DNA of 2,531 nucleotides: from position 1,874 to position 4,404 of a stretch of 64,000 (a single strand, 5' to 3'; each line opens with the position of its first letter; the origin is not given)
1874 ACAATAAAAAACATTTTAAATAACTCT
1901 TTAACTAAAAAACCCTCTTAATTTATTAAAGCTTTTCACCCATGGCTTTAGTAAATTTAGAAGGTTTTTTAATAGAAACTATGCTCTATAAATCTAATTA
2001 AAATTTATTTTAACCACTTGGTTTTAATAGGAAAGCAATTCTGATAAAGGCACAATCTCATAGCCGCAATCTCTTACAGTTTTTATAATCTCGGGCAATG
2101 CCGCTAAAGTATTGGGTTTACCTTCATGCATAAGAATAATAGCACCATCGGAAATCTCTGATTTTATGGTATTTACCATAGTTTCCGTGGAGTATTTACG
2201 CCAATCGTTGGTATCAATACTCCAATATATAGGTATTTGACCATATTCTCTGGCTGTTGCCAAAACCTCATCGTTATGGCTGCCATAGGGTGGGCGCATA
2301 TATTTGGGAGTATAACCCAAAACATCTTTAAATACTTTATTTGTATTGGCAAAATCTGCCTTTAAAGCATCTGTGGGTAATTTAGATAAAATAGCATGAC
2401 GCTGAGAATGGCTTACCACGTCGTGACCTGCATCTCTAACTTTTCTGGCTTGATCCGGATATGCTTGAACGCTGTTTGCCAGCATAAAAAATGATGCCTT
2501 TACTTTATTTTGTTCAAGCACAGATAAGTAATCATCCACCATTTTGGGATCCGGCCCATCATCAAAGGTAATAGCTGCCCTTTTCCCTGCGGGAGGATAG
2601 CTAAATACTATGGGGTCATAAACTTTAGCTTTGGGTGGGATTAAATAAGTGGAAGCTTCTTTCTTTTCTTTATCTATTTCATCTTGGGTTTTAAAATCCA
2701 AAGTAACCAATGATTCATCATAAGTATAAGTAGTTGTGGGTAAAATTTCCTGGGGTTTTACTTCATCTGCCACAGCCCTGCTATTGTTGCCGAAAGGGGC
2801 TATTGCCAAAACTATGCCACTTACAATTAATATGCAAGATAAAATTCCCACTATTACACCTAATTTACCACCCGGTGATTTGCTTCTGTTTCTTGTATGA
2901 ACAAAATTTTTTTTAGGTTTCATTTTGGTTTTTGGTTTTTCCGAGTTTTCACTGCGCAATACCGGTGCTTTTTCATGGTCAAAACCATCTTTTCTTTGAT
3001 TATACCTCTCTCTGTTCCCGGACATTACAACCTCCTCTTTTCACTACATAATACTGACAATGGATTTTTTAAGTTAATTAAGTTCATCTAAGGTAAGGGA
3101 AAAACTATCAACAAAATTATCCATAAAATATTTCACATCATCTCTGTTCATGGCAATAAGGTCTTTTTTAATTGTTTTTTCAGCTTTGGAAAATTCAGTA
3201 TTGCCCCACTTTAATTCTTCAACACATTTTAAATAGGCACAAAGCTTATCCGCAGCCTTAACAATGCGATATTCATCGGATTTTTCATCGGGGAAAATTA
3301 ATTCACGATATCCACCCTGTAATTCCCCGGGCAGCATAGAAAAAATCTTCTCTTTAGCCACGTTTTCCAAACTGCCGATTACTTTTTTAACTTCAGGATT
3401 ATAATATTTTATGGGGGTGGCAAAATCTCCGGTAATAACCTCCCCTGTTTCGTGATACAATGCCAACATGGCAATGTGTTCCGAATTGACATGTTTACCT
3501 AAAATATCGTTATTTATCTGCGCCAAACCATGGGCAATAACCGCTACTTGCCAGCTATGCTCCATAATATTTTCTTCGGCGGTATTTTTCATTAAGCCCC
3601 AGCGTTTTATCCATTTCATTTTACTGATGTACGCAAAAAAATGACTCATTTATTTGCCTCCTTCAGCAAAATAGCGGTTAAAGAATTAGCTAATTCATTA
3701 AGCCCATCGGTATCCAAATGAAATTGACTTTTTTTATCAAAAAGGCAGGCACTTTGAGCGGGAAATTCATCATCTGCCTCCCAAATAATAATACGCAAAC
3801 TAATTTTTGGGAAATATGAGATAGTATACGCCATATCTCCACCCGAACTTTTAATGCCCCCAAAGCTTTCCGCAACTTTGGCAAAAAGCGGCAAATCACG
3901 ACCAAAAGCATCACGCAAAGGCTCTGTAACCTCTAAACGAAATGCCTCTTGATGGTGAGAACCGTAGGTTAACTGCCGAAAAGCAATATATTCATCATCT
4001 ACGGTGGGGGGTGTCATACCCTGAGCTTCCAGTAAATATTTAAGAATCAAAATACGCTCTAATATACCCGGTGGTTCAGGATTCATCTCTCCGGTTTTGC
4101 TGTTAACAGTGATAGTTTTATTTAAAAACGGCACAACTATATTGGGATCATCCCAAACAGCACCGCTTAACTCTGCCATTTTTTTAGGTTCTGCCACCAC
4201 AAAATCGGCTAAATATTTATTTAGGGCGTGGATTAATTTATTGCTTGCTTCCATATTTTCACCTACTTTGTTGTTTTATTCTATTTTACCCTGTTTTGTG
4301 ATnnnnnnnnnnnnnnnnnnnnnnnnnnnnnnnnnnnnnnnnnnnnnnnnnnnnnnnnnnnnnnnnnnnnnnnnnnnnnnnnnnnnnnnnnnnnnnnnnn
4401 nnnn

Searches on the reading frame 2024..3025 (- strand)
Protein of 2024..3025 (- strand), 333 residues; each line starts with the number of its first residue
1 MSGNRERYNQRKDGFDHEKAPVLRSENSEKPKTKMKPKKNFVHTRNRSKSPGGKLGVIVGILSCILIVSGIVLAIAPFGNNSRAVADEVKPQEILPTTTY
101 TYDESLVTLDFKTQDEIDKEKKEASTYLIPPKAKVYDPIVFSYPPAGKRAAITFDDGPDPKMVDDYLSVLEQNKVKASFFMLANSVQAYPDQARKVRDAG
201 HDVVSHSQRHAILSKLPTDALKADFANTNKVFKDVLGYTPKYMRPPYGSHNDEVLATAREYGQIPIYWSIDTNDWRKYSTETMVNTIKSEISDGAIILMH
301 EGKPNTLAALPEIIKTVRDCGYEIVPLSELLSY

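Call 18: search_protein_families(library=pfam, proteins=[window:2024-3025:-])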
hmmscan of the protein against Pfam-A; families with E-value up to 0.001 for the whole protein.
window:2024-3025:- (333 aa): 3 families
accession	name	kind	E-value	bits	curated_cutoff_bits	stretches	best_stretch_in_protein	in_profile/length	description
PF01522.26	Polysacc_deac_1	-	2.9e-33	114.9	23.1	1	145-262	4-120/124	Polysaccharide deacetylase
PF03065.20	Glyco_hydro_57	-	2.4e-05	24.2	21.2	1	202-262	104-165/291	Glycosyl hydrolase family 57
PF04748.18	Polysacc_deac_2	-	0.00015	21.4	27.5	0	269-331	151-212/212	Divergent polysaccharide deacetylase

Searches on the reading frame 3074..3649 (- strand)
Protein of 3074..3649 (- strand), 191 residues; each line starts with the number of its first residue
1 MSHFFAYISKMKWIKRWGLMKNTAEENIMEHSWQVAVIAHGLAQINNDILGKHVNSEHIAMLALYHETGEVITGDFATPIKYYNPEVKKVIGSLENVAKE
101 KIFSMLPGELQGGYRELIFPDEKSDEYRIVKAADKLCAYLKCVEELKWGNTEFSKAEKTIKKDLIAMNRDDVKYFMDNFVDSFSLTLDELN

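Call 18: search_protein_families(library=pfam, proteins=[window:3074-3649:-])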
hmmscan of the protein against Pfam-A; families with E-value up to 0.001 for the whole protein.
window:3074-3649:- (191 aa): 3 families
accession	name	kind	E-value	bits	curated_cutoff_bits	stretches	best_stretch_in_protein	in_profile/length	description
PF12917.13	YfbR-like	-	3.5e-71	239.1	25.9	1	3-183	1-182/182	5'-deoxynucleotidase YfbR-like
PF13023.12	HD_3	-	5.3e-17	62.7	22.5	1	9-153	2-142/165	HD domain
PF01966.28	HD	-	5.4e-09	36.8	22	1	29-138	2-115/116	HD domain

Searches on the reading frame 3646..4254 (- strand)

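Call 18: search_protein_families(library=pfam, proteins=[window:3646-4254:-])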
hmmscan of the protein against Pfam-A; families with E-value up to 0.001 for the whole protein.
window:3646-4254:- (202 aa): 1 family
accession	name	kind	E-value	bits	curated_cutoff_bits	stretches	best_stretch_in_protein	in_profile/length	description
PF12654.12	DUF3786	-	1.4e-42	145.6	27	1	23-191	2-172/176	Domain of unknown function (DUF3786)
